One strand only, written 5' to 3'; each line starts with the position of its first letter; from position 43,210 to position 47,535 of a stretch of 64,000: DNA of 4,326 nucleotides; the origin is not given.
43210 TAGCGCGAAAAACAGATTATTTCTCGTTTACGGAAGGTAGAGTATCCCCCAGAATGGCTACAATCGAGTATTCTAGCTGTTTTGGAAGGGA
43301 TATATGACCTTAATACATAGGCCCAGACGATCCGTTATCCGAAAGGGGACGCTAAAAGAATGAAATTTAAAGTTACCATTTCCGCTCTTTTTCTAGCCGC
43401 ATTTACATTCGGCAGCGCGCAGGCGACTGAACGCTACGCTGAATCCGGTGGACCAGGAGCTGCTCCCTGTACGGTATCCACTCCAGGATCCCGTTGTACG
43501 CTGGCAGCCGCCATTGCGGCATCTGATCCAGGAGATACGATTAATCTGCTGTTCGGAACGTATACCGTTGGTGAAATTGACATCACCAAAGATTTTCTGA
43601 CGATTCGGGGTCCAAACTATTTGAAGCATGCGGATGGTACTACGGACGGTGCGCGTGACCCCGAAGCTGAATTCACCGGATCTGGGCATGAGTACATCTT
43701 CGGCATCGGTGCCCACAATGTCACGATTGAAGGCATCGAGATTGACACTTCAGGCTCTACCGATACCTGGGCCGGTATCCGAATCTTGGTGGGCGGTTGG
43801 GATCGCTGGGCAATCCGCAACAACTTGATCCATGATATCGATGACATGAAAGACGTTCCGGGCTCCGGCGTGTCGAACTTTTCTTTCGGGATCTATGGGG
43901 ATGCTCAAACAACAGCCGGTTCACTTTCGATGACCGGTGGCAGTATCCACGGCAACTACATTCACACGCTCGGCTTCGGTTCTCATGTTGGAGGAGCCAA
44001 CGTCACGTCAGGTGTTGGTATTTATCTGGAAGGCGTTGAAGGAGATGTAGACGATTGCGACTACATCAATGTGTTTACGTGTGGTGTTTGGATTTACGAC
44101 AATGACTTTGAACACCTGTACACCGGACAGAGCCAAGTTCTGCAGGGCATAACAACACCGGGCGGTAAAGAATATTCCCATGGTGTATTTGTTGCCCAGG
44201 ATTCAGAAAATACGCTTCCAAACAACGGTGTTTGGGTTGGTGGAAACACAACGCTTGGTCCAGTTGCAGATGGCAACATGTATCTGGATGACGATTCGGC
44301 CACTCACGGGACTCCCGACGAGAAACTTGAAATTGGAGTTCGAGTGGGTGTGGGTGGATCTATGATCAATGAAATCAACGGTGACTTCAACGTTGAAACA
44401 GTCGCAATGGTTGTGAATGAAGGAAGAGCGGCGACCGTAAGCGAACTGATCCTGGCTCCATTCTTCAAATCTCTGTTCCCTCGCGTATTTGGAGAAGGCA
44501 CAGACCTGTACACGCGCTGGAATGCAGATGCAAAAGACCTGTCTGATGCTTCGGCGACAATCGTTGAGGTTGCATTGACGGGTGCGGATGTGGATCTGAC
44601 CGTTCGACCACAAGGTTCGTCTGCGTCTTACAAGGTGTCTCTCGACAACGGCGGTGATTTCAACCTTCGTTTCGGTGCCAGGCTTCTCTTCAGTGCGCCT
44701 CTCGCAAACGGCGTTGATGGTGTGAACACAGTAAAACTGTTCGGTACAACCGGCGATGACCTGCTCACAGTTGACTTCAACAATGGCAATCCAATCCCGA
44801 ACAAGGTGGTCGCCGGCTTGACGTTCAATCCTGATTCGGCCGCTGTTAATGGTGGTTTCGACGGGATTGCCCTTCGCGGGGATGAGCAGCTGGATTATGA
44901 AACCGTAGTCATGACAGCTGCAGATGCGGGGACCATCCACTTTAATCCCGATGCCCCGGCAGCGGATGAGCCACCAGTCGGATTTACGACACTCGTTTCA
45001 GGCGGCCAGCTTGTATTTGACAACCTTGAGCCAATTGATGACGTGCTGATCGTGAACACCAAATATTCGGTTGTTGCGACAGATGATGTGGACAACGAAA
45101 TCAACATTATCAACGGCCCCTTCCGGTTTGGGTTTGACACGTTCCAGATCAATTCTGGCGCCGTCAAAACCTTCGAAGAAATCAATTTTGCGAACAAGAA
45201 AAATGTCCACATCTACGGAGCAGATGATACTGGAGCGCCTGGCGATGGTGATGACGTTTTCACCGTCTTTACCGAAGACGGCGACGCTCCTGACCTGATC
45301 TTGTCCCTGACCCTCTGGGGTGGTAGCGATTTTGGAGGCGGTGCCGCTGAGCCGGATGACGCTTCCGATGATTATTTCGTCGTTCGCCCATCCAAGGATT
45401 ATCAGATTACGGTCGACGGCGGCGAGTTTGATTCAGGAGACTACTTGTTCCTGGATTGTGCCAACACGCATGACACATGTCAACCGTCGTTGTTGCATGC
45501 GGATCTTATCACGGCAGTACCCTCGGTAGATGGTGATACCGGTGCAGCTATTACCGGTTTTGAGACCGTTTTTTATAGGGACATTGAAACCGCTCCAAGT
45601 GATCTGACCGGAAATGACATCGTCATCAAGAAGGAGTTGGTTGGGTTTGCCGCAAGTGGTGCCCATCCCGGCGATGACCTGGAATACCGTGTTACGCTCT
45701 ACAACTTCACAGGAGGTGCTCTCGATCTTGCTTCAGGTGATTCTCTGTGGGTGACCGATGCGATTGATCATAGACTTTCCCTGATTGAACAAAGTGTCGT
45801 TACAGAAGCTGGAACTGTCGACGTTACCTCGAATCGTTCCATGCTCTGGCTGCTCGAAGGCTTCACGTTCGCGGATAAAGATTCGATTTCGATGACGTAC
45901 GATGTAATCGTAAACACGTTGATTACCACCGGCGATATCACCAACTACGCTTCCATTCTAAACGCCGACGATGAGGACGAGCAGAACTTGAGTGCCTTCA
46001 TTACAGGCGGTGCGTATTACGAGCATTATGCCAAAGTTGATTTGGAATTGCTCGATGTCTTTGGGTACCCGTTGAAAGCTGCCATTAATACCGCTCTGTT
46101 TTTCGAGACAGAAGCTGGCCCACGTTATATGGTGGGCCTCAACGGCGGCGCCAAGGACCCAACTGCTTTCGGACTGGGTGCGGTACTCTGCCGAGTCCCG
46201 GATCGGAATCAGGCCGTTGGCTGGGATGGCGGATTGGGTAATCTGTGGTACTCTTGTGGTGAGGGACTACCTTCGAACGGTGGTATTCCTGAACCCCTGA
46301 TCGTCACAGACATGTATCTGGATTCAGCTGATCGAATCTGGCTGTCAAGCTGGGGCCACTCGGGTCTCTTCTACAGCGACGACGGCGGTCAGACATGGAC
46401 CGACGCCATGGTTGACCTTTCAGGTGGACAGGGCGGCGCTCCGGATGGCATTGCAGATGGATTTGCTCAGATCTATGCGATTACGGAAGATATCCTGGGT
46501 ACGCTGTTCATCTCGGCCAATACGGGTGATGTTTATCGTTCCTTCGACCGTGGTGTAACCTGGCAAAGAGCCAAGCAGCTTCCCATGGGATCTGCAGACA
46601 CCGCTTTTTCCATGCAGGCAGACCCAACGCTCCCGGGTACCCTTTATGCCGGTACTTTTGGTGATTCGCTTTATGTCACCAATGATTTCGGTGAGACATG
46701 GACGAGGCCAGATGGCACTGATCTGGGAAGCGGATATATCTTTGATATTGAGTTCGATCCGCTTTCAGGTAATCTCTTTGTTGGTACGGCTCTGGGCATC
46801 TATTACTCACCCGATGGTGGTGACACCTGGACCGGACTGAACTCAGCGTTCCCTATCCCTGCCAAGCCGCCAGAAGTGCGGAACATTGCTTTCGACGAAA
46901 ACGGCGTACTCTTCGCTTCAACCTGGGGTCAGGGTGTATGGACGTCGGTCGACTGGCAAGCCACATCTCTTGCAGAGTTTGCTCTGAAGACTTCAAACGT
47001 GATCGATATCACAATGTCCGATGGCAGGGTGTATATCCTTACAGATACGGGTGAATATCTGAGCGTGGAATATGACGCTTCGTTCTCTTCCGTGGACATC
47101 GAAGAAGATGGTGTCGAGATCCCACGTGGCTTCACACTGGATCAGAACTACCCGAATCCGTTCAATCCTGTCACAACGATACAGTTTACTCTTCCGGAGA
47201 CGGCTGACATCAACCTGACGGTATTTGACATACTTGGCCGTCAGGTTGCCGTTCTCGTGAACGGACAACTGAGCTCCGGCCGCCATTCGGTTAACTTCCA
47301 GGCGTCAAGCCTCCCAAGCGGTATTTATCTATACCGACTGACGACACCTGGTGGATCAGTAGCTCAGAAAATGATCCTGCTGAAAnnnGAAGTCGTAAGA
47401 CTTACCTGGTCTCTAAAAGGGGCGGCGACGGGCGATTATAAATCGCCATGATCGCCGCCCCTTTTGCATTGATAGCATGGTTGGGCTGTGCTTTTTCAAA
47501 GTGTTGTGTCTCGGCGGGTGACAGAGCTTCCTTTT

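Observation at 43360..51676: Tandem, anciently duplicated ~1330-aa T9SS cargo proteins of unknown function with a mosaic of conserved and divergent blocks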

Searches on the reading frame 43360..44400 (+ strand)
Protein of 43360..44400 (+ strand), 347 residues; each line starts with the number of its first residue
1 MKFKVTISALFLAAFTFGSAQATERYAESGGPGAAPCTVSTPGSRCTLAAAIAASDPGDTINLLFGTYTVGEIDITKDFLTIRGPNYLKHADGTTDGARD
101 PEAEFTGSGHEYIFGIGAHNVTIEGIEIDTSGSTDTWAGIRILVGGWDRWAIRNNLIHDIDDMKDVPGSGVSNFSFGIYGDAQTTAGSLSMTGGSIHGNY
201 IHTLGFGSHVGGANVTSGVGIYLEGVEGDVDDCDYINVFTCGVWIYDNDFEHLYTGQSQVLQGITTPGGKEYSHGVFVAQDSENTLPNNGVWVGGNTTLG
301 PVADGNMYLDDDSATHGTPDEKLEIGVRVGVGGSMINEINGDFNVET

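Call 38: search_protein_families(library=pfam, proteins=[window:43360-44400:+], max_evalue=10)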
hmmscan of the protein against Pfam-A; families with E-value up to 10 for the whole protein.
window:43360-44400:+ (347 aa): 1 family
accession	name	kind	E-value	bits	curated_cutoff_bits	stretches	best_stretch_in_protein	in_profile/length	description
PF13229.12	Beta_helix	-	0.053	13.6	25.9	1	104-250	40-149/158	Right handed beta helix region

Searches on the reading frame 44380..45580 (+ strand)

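Call 38: search_protein_families(library=pfam, proteins=[window:44380-45580:+], max_evalue=10)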
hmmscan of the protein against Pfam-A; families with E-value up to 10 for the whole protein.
window:44380-45580:+ (400 aa): 1 family
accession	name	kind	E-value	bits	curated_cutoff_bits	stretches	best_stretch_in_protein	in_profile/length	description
PF17996.7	CE2_N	-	0.21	12.1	27.9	1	49-122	9-82/108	Carbohydrate esterase 2 N-terminal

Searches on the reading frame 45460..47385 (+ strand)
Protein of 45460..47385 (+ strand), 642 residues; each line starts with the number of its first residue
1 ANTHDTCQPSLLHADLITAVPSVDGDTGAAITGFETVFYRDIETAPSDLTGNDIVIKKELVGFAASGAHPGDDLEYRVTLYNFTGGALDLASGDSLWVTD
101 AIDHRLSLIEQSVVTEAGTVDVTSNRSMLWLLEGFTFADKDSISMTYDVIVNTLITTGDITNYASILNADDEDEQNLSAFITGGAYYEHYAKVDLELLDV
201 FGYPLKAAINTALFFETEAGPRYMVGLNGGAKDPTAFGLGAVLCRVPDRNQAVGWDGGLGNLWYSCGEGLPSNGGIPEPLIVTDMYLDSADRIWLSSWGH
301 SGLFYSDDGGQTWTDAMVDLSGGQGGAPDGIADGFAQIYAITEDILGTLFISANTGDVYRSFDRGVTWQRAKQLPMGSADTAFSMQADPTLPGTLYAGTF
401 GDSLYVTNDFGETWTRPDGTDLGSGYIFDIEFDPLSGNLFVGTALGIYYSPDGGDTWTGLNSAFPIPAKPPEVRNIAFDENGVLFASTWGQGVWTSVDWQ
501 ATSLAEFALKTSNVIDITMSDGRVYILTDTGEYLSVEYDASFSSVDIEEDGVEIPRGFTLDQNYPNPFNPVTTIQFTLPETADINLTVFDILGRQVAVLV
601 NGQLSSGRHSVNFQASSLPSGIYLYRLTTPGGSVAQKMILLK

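Call 41: predict_structure(alignment_id=A2)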
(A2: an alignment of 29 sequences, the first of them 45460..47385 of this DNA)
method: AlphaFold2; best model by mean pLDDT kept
length: 642 residues; sequences in the alignment: 29
mean_pLDDT: 64.3   pTM: 0.50
mean pLDDT of the five models: 64.3, 61.5, 60.8, 56.1, 53.0
residues with pLDDT >= 90: 21; 70-90: 276; 50-70: 169; < 50: 176
segments of 3 or more residues with pLDDT < 50: 1-44, 153-157, 174-187, 199-241, 245-273, 541-561, 563-566, 631-635, 639-642
pLDDT, mean of each block of 10 residues (from residue 1): 38 39 40 43 56 78 60 82 84 83 79 89 75 89 90 55 77 43 45 64 34 35 41 35 47 35 34 50 70 72 73 68 54 66 83 81 82 67 81 83 82 79 77 80 88 83 74 79 77 76 66 62 59 56 32 35 50 69 73 67 81 68 61 48 46
secondary structure, 60 per line:
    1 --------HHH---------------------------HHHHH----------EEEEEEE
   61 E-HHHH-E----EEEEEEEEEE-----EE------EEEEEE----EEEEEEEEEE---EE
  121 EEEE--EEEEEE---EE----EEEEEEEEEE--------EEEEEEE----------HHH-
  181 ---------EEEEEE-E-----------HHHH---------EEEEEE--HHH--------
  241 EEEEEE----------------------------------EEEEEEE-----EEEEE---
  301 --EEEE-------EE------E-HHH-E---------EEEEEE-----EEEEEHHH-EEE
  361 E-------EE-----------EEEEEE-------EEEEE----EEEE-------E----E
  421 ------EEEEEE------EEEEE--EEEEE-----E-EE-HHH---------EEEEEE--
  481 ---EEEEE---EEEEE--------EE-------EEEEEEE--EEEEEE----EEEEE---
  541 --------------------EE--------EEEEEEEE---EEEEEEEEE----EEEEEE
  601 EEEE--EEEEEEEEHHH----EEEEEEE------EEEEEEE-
elements in order (helices of 4 or more, strands of 3 or more residues): H39-43 E54-61 H63-66 E73-82 E96-101 E106-115 E119-124 E127-132 E142-151 E160-166 E190-195 H209-212 E222-227 E241-246 E281-287 E293-297 E303-306 E338-343 E349-353 E358-361 E382-387 E395-399 E404-407 E427-432 E439-443 E446-450 E473-478 E484-488 E492-496 E514-520 E523-528 E533-537 E571-578 E582-590 E595-604 E607-614 E622-628 E635-641

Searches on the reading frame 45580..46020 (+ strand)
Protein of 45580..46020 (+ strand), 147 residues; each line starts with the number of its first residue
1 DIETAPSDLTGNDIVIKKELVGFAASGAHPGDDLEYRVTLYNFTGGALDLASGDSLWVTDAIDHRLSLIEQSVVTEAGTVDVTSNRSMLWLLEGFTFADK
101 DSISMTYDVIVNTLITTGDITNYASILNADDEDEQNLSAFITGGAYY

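Call 63: search_solved_structures(query=window:45580-46020:+, max_evalue=10, show_alignments=5)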
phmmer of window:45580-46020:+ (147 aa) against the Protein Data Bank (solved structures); distinct sequences matched with E-value up to 10: 30.
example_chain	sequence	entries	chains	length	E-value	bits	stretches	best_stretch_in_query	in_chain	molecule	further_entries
8t00_J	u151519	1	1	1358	0.25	14.6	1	8-110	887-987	DNA-directed RNA polymerase subunit beta'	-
6n4c_D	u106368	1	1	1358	0.25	14.6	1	8-110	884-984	DNA-directed RNA polymerase subunit beta'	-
8t0l_J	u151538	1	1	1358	0.26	14.6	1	8-110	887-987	DNA-directed RNA polymerase subunit beta'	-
6vys_AE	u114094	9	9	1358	0.26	14.6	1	8-110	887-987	DNA-directed RNA polymerase subunit | DNA-directed RNA polymerase subunit beta | DNA-directed RNA polymerase subunit beta'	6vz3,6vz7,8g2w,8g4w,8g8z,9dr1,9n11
9n07_J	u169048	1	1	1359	0.26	14.6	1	8-110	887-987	DNA-directed RNA polymerase subunit beta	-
9gur_4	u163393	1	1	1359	0.26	14.6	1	8-110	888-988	DNA-directed RNA polymerase subunit beta'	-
7mkn_D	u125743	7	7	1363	0.26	14.6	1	8-110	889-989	DNA-directed RNA polymerase subunit beta'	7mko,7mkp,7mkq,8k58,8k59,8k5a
6awb_04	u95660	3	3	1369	0.26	14.6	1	8-110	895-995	DNA-directed RNA polymerase subunit beta'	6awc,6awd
8re4_D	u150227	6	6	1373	0.26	14.6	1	8-110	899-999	DNA-directed RNA polymerase subunit beta'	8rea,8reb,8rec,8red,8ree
8g1s_J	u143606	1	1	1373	0.26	14.6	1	8-110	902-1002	DNA-directed RNA polymerase subunit beta'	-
9q94_D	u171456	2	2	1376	0.26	14.6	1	8-110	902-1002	DNA-directed RNA polymerase subunit beta'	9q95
8aby_D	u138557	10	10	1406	0.27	14.5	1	8-110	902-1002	DNA-directed RNA polymerase subunit beta'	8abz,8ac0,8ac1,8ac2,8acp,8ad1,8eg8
8eg7_J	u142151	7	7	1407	0.27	14.5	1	8-110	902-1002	DNA-directed RNA polymerase subunit beta'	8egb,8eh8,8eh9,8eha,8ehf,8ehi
10ma_J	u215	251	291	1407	0.27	14.5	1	8-110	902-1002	DNA-directed RNA polymerase subunit beta' | Escherichia coli RNA polymerase beta' subunit | DNA-DIRECTED RNA POLYMERASE BETA'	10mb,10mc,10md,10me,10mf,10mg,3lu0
6vyw_AE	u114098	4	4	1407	0.27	14.5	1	8-110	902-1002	DNA-directed RNA polymerase subunit beta'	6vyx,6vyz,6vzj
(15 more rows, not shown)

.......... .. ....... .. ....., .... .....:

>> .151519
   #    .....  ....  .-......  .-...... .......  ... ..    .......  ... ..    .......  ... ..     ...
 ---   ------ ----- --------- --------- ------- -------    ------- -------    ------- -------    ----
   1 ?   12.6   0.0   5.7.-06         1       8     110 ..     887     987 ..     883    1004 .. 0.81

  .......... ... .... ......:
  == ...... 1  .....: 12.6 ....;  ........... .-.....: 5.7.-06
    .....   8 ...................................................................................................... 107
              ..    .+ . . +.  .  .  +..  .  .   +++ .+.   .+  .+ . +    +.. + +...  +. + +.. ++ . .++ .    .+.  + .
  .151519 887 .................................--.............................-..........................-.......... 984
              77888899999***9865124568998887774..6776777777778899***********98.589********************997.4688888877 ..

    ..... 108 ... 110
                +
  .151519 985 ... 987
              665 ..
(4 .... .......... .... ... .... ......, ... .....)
